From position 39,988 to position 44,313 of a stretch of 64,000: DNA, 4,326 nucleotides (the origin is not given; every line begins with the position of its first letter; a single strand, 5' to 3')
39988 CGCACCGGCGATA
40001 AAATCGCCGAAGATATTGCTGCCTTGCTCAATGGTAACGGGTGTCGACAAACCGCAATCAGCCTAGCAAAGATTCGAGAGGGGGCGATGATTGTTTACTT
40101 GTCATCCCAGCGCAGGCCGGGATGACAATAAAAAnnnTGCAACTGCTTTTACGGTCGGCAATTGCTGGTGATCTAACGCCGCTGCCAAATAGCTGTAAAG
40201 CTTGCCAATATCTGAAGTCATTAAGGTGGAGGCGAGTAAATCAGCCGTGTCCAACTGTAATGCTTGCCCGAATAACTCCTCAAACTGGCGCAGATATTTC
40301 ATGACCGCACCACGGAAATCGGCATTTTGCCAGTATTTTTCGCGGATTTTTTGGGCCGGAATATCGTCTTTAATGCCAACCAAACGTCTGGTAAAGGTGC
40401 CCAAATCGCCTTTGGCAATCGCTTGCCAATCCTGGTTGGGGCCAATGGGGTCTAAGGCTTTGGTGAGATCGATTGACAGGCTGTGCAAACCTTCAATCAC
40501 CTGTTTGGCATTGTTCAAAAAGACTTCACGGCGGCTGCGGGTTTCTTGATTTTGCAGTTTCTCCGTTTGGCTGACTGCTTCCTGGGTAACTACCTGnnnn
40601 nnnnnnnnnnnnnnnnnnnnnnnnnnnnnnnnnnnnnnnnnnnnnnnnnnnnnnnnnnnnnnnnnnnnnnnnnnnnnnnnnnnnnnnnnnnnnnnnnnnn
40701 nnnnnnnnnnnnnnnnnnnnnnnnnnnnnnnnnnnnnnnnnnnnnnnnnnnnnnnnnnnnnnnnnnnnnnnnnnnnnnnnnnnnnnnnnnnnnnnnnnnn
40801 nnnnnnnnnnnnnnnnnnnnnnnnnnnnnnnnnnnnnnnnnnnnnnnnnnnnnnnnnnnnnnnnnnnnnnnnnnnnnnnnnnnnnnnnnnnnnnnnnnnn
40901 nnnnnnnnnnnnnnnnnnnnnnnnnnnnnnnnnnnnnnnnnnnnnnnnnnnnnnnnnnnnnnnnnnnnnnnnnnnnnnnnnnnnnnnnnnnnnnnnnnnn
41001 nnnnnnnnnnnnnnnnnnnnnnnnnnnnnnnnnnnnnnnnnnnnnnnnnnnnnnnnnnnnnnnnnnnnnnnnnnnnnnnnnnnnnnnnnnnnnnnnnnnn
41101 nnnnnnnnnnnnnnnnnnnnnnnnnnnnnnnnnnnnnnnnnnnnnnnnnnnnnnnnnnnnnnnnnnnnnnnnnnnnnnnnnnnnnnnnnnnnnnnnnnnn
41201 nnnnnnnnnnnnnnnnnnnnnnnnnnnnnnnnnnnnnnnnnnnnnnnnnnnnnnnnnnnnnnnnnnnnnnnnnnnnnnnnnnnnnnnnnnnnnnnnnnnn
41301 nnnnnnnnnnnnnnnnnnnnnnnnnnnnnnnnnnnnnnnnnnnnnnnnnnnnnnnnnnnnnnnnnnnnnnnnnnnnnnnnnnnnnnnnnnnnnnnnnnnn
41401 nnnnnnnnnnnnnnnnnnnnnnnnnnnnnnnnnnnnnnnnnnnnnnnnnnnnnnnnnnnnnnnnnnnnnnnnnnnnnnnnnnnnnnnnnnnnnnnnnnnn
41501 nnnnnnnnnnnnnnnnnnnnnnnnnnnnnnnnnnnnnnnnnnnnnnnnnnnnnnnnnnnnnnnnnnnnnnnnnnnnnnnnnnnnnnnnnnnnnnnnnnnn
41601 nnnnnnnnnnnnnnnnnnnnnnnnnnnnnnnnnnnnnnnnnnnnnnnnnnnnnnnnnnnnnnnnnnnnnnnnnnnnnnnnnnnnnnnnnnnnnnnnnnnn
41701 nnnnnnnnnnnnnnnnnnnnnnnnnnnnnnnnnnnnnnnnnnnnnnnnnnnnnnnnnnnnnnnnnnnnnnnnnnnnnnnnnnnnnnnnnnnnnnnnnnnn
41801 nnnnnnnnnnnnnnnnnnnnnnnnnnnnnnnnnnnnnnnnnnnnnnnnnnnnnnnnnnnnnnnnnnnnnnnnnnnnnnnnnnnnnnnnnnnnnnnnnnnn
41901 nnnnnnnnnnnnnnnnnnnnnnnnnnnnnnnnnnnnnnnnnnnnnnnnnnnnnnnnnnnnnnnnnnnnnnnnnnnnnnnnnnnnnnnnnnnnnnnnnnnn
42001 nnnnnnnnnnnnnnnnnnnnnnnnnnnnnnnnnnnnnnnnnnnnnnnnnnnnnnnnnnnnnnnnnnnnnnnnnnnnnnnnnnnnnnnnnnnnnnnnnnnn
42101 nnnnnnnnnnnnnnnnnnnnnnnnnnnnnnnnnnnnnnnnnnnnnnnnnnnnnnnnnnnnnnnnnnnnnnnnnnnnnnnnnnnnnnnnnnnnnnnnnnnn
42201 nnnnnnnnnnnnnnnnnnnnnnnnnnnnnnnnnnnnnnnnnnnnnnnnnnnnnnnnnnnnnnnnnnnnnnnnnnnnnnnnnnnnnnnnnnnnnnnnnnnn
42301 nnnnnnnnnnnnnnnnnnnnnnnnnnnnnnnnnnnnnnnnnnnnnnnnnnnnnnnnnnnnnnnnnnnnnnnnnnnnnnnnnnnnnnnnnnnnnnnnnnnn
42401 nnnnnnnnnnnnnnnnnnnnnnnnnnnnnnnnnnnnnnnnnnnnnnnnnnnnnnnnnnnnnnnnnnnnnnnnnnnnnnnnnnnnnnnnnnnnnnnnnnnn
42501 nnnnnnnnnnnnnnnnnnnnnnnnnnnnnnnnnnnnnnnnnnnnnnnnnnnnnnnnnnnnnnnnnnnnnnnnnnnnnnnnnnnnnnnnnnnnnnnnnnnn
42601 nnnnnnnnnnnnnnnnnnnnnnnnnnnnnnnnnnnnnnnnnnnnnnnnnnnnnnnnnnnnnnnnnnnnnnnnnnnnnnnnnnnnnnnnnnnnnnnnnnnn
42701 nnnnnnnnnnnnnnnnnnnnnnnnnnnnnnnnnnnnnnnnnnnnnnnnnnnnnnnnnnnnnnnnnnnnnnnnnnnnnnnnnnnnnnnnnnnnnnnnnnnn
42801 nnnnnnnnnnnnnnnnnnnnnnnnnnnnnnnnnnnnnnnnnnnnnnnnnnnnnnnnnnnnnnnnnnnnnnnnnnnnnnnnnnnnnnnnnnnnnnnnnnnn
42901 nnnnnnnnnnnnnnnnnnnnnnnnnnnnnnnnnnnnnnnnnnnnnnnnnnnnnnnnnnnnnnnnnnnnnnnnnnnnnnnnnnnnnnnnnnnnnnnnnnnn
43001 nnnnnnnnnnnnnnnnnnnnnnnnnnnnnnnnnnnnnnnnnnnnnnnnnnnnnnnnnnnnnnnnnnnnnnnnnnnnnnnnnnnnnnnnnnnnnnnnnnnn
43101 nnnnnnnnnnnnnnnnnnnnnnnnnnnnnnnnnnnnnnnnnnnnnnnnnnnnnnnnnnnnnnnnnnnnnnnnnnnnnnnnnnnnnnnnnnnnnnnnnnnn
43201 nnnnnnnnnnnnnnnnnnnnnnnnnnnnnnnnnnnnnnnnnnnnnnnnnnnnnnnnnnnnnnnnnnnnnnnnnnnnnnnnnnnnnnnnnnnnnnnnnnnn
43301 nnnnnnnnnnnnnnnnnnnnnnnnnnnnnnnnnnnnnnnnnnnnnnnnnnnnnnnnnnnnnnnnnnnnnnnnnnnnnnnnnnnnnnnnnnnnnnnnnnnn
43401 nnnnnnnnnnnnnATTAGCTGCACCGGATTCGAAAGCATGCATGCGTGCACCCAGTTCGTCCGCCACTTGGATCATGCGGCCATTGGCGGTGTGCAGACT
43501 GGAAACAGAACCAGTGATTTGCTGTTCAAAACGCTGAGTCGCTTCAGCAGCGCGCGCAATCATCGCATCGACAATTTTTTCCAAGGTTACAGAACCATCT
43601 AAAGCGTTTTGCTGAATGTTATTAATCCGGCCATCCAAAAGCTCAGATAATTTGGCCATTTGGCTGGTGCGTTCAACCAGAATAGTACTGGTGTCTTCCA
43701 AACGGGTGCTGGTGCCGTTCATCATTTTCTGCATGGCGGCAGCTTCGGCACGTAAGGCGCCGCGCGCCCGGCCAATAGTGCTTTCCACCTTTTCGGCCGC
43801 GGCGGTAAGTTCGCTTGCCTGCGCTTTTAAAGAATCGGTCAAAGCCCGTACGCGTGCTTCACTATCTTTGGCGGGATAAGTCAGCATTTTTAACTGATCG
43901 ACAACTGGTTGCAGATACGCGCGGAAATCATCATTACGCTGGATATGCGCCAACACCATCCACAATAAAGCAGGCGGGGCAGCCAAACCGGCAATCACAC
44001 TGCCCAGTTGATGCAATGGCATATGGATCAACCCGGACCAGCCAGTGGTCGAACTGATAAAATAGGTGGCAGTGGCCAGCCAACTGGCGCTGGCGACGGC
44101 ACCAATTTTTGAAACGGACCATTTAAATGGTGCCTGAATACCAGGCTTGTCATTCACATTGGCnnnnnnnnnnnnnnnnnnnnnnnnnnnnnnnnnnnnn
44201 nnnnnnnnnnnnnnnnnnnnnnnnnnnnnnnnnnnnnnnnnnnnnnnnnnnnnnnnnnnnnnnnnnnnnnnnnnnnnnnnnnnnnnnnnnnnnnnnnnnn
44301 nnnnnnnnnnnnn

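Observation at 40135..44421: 1428-aa membrane-anchored coiled-coil protein directly upstream of flhA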

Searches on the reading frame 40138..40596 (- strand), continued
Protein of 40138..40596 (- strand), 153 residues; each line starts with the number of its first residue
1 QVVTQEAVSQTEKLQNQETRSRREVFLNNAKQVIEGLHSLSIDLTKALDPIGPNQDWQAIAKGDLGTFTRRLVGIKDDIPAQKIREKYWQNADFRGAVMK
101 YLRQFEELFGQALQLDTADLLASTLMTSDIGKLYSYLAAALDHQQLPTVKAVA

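Call 84: find_encoding_contigs(protein=P0087, flank=6000, max_places=3)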
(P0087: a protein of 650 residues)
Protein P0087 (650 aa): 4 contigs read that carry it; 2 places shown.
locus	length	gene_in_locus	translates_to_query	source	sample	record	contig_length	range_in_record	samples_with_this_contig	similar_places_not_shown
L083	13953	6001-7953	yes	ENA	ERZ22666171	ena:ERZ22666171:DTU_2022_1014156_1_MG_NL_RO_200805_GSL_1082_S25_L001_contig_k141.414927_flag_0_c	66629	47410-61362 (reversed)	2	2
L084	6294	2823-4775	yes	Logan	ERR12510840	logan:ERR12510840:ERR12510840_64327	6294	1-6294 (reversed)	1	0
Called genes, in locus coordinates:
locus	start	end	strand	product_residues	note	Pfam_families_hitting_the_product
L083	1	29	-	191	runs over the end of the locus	PF02669:KdpC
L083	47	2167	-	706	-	PF00122:E1-E2_ATPase, PF00702:Hydrolase, PF12710:HAD (weak)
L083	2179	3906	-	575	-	PF03814:KdpA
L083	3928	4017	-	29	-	PF09604:Potass_KdpF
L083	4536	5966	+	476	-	-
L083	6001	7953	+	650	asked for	-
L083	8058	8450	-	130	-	PF07372:DUF1491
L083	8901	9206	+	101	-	PF04341:DUF485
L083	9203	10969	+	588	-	PF00474:SSF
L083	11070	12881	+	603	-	PF00027:cNMP_binding, PF00571:CBS (weak), PF03445:DUF294, PF10335:DUF294_C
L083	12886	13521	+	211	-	PF00929:RNase_T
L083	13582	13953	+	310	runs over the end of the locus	PF01370:Epimerase (weak)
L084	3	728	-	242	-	?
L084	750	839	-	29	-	PF09604:Potass_KdpF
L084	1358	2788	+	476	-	-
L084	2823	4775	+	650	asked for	-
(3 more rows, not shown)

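Call 100: search_protein_families(library=pfam, proteins=[L019:6488-10411:+, P0011, P0057], max_evalue=0.01)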
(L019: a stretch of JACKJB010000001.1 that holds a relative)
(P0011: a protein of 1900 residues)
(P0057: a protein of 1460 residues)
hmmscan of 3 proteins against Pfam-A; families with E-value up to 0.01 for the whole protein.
L019:6488-10411:+ (1307 aa): 5 families
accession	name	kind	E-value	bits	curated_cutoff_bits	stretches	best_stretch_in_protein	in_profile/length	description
PF06103.16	DUF948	-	4.6e-07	30.4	37.2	0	712-764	30-81/89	Bacterial protein of unknown function (DUF948)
PF04108.17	ATG17_like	-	5e-07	29.9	43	2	351-603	21-278/355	Autophagy protein ATG17-like domain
PF04513.17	Baculo_PEP_C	-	2.1e-06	28.3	38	1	364-471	30-135/140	Baculovirus polyhedron envelope protein, PEP, C terminus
PF07464.16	ApoLp-III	-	0.0012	19.4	36.3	0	622-739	22-140/146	Apolipophorin-III precursor (apoLp-III)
PF11887.13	Mce4_CUP1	-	0.0026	17.9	32.6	0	1048-1165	65-184/222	Cholesterol uptake porter CUP1 of Mce4, putative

P0011 (1900 aa): 2 families
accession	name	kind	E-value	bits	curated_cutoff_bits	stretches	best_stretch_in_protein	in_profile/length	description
PF01442.23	Apolipoprotein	-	0.0065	16.6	90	0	459-585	54-182/190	Apolipoprotein A1/A4/E domain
PF16533.10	SOAR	-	0.0075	16.6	25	1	386-439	28-78/101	STIM1 Orai1-activating region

P0057 (1460 aa): 2 families
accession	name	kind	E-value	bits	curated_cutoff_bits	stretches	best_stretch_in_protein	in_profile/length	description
PF05714.16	PFam54_60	-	0.002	18.2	27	0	1157-1247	79-170/185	Borrelia Bbcrasp-1 domain containing protein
PF07464.16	ApoLp-III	-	0.0078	16.8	36.3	0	477-589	31-143/146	Apolipophorin-III precursor (apoLp-III)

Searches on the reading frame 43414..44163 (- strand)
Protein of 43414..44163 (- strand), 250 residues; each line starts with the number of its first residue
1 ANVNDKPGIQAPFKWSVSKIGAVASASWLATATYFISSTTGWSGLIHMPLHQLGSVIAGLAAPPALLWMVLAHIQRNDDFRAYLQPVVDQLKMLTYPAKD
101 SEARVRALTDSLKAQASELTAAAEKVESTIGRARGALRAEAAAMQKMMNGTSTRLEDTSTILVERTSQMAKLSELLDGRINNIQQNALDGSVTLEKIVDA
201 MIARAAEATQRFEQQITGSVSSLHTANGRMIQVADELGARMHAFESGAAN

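Call 98: predict_structure(alignment_id=A7)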
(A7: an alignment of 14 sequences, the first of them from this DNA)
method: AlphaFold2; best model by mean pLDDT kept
length: 250 residues; sequences in the alignment: 14
mean_pLDDT: 79.0   pTM: 0.31
mean pLDDT of the five models: 79.0, 75.2, 75.1, 63.4, 58.7
residues with pLDDT >= 90: 1; 70-90: 214; 50-70: 27; < 50: 8
segments of 3 or more residues with pLDDT < 50: 1-7
pLDDT, mean of each block of 10 residues (from residue 1): 42 71 87 84 78 82 84 76 69 60 74 81 83 82 77 80 85 87 87 87 87 86 85 86 75
secondary structure, 60 per line:
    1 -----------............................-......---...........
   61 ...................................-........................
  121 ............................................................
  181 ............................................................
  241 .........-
elements in order: H12-39 H41-46 H50-95 H97-249
